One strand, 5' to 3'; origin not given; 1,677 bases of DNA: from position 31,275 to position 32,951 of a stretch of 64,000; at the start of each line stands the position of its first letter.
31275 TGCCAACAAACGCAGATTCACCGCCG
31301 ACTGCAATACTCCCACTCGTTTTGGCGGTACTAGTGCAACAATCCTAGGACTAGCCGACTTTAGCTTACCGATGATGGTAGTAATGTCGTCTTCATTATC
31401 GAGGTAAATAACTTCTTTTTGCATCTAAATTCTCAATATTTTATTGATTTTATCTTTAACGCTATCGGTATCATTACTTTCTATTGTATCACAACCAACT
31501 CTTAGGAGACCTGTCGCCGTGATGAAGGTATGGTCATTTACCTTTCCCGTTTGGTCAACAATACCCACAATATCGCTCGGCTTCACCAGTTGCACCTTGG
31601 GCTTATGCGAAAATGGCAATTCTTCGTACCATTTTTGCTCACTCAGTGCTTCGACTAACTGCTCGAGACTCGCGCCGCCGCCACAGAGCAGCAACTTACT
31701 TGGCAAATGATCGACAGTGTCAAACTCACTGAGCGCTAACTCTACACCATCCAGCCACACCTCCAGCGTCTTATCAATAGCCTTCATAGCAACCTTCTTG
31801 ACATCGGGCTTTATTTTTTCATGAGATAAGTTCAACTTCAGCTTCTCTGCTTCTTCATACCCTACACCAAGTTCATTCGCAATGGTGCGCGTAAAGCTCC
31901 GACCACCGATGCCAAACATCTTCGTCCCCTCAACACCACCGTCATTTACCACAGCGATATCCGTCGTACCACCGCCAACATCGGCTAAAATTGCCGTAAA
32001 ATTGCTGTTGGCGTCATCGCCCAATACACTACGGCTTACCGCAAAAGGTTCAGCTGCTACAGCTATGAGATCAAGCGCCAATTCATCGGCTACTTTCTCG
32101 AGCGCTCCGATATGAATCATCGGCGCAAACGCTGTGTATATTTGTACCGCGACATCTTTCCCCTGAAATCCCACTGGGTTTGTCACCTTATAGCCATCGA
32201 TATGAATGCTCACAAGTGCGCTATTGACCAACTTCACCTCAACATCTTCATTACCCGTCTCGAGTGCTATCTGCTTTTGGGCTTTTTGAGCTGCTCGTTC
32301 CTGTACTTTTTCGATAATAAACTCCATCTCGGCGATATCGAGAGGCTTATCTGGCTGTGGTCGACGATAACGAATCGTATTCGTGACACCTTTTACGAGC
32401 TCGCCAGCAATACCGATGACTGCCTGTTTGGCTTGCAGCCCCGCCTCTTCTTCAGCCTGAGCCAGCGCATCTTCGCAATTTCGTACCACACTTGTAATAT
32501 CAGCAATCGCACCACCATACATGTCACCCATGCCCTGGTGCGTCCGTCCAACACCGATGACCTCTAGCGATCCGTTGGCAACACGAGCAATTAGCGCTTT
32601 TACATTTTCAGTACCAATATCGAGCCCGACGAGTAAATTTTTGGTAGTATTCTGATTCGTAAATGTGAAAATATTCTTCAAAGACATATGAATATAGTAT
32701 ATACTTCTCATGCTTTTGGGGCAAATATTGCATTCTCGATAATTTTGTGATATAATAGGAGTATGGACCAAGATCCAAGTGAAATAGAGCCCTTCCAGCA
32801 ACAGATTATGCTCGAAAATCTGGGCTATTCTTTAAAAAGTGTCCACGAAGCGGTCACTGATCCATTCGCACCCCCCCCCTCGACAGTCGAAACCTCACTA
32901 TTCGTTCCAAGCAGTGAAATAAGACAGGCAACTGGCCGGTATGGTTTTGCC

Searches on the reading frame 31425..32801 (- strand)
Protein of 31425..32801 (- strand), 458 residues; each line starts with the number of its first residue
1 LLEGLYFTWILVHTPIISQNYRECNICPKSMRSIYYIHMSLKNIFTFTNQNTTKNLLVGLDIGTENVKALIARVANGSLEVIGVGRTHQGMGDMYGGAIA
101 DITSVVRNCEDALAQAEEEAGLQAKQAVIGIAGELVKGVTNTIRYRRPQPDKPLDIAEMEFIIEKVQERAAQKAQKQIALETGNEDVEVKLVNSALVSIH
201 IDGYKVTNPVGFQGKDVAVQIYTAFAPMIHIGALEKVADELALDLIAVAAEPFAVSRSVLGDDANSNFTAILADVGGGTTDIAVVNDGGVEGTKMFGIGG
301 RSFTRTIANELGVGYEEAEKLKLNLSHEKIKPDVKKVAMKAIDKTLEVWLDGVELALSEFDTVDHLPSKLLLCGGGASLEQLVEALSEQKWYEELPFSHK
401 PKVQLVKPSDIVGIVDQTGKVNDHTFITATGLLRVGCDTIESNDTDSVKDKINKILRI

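Call 5: search_protein_families(library=pfam, proteins=[window:31425-32801:-], max_evalue=0.01)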
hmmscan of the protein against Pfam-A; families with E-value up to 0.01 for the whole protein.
window:31425-32801:- (458 aa): 7 families
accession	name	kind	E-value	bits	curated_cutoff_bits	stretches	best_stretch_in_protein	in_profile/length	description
PF14450.12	FtsA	-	2.4e-16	60.7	31.8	1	272-431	2-127/127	Cell division protein FtsA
PF11104.14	PilM_2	-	1.3e-10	41.1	27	1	253-390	166-298/340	Type IV pilus assembly protein PilM;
PF06723.19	MreB_Mbl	-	3.7e-06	26.5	27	1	266-341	143-224/327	MreB/Mbl protein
PF06277.17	EutA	-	6.3e-05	22.5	27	1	268-303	143-178/475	Ethanolamine utilisation protein EutA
PF13941.12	MutL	-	0.00014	21.2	27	1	229-330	205-307/450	MutL protein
PF08841.16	DDR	-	0.0017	17.9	24.6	1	216-322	84-188/328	Diol dehydratase reactivase ATPase-like domain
PF01968.24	Hydantoinase_A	-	0.0067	16.1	22.9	0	266-293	77-104/291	Hydantoinase/oxoprolinase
